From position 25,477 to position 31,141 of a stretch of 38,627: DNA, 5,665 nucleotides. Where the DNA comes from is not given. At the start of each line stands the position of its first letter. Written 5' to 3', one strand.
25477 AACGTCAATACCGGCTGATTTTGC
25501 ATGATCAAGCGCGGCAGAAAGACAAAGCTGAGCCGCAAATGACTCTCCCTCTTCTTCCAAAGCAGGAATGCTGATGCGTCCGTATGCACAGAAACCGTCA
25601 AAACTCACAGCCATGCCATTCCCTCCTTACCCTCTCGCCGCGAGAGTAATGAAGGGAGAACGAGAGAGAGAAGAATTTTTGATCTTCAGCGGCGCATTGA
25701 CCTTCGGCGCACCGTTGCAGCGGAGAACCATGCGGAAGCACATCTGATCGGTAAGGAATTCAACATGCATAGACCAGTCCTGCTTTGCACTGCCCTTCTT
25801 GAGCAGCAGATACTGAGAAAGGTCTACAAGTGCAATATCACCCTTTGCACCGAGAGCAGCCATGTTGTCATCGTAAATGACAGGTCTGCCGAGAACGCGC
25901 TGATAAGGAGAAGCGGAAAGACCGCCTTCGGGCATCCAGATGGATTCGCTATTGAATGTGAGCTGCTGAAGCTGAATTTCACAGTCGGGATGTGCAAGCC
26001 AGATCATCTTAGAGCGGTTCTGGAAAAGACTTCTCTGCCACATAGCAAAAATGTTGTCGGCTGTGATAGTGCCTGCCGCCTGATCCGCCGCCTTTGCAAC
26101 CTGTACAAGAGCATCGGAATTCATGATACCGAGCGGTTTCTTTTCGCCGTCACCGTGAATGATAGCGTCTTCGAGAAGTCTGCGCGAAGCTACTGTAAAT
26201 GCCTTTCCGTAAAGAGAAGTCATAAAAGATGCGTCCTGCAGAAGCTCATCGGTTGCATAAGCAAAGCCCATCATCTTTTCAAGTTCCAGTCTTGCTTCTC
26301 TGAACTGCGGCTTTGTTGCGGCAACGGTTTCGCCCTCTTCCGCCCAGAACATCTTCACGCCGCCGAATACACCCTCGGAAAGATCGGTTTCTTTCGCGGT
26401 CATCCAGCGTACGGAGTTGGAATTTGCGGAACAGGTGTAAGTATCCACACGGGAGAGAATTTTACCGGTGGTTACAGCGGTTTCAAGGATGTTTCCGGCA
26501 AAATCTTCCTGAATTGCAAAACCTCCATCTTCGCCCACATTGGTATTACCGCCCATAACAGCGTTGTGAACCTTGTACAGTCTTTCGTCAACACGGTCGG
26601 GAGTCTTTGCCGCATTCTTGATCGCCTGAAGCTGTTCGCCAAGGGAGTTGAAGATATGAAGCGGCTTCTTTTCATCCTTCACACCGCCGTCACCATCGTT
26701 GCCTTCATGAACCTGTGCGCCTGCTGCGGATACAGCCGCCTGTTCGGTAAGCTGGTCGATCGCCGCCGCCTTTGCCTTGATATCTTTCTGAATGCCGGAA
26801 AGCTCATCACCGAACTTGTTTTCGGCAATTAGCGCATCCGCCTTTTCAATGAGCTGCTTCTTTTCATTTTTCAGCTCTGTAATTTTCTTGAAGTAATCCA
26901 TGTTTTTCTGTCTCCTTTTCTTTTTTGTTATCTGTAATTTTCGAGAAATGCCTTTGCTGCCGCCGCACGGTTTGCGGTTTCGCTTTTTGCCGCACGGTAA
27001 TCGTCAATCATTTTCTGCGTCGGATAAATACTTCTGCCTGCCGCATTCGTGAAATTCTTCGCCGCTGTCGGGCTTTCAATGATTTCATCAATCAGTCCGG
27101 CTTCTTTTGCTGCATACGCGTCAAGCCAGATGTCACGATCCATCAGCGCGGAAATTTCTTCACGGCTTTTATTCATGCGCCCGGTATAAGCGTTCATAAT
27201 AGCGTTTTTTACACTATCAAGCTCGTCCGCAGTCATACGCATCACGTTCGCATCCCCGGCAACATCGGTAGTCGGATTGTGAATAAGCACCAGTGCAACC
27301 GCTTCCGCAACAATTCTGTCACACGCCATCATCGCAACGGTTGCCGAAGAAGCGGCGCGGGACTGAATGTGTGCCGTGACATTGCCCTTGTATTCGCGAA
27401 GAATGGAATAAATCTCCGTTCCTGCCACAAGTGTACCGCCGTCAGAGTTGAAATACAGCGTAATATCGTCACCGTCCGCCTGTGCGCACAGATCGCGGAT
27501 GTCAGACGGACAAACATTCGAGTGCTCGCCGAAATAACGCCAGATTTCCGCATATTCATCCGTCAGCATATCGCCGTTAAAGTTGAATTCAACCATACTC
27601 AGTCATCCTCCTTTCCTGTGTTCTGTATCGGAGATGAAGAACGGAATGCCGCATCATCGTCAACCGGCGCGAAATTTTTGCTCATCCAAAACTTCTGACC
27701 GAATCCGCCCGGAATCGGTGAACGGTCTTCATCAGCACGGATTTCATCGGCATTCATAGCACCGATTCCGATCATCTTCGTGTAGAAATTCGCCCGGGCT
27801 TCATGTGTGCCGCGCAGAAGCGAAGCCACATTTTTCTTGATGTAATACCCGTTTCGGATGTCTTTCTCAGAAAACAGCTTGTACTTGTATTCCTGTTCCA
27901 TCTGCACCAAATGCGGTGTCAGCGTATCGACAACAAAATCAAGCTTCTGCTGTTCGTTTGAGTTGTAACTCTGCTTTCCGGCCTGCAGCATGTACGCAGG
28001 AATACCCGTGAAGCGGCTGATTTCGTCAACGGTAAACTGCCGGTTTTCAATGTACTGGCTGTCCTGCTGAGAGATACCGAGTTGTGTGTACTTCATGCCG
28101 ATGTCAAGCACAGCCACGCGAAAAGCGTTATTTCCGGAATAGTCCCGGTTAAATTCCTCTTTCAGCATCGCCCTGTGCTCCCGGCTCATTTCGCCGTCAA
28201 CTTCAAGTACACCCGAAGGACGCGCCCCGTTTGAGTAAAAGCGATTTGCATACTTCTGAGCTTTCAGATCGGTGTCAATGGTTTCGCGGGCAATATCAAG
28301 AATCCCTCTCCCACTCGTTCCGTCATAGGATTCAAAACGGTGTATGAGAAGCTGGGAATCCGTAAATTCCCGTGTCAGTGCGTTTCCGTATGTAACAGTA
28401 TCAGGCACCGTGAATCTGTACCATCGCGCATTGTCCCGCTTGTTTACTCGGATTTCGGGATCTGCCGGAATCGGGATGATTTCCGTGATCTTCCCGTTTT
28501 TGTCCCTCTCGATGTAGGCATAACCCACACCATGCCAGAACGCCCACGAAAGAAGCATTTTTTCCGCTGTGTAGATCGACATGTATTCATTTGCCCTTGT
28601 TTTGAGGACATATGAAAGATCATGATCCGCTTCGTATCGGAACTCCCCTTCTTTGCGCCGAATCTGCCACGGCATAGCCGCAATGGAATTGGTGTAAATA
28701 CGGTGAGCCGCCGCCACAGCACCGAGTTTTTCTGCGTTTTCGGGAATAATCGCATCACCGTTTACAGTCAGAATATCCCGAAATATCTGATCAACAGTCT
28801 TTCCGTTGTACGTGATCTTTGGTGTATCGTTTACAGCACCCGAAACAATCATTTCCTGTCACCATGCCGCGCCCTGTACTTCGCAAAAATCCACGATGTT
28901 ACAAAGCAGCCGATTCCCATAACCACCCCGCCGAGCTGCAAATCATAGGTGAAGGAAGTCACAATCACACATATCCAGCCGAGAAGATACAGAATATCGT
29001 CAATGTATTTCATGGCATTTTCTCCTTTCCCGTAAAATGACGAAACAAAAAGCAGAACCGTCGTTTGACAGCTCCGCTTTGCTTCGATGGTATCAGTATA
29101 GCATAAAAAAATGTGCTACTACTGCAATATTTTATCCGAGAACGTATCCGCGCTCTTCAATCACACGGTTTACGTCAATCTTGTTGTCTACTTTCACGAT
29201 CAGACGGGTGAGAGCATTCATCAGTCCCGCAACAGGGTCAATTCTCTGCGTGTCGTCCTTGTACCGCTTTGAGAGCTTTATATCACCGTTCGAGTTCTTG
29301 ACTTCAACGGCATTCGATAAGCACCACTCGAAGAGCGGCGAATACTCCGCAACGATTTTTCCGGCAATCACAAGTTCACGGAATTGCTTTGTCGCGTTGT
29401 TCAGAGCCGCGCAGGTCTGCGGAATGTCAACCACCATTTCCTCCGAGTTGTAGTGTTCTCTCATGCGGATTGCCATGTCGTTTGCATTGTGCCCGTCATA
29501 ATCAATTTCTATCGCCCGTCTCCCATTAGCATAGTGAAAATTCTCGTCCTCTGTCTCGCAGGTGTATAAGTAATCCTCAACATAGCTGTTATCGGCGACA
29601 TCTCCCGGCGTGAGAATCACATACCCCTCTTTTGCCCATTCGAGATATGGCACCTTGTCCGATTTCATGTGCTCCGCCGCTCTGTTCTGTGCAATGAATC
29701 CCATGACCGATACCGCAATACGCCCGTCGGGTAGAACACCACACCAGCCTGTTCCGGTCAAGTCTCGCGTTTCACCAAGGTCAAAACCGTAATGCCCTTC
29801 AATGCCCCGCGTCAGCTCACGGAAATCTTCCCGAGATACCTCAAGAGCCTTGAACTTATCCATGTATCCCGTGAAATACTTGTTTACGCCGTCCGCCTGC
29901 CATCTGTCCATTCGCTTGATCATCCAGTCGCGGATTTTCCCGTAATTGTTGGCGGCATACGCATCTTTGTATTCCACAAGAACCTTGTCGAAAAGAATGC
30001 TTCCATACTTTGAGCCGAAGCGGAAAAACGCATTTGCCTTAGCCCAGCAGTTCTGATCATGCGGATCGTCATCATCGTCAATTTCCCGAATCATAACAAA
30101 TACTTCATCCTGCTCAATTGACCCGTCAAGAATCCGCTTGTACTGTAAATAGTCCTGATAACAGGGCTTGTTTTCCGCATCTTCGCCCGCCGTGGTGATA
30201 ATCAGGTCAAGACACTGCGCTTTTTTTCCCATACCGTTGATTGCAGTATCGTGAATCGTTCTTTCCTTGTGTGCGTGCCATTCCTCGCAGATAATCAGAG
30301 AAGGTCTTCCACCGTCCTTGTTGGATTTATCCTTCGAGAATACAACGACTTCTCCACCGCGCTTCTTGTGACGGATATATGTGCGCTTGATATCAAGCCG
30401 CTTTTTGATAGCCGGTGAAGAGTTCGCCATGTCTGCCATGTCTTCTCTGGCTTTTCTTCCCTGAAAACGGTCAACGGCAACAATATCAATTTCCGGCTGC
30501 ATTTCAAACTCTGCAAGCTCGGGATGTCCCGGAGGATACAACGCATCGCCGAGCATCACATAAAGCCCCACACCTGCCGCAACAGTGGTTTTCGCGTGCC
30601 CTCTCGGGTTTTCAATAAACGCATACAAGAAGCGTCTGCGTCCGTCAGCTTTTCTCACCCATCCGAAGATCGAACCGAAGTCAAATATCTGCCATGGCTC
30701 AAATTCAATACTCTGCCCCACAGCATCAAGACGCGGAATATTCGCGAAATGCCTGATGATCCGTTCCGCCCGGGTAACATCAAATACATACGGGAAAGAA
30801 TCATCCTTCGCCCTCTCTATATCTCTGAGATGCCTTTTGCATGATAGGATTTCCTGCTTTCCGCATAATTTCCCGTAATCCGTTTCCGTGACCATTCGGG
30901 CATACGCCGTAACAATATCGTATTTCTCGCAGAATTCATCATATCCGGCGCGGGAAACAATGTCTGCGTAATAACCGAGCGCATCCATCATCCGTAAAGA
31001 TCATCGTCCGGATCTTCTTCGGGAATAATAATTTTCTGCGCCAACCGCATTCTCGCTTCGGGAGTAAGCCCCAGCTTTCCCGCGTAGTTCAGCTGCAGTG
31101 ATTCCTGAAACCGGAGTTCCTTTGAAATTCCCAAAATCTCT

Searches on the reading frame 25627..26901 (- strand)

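Call 97: search_protein_families(library=pfam, max_evalue=0.001, proteins=[window:25627-26901:-])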
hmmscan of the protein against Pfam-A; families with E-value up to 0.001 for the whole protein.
window:25627-26901:- (424 aa): 1 family
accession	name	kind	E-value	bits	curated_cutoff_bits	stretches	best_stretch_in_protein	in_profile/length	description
PF05065.19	Phage_capsid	-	7.4e-38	131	24.2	1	126-407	1-277/280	Phage capsid family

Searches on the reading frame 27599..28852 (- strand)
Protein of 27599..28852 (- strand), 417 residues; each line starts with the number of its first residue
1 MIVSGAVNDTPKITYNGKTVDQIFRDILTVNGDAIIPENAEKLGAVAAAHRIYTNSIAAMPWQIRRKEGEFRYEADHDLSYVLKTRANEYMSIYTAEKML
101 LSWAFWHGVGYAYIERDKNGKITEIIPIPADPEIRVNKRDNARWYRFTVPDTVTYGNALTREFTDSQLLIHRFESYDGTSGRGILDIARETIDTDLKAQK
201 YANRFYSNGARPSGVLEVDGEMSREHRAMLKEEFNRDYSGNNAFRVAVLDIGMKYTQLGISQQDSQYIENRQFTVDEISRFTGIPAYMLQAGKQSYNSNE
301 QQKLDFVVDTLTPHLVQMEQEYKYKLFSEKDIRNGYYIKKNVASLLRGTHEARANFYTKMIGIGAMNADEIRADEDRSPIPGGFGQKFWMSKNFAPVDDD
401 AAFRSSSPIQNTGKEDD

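Call 97: search_protein_families(library=pfam, max_evalue=0.001, proteins=[window:27599-28852:-])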
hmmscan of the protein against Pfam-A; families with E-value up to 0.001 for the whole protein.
window:27599-28852:- (417 aa): 1 family
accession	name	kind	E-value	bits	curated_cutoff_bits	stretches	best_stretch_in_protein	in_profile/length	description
PF04860.17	Phage_portal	-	3.3e-87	293.1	39.1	1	45-375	2-320/321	Phage portal protein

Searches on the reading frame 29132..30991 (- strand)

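Call 97: search_protein_families(library=pfam, max_evalue=0.001, proteins=[window:29132-30991:-])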
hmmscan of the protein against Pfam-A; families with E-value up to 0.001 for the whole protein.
window:29132-30991:- (619 aa): 2 families
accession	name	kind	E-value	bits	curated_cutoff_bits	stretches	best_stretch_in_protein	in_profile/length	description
PF20441.4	TerL_nuclease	-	1e-20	74.5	24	1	292-597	2-282/286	Terminase large subunit, endonuclease domain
PF03354.21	TerL_ATPase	-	1.8e-17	64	23.7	1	99-283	1-175/178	Terminase large subunit, ATPase domain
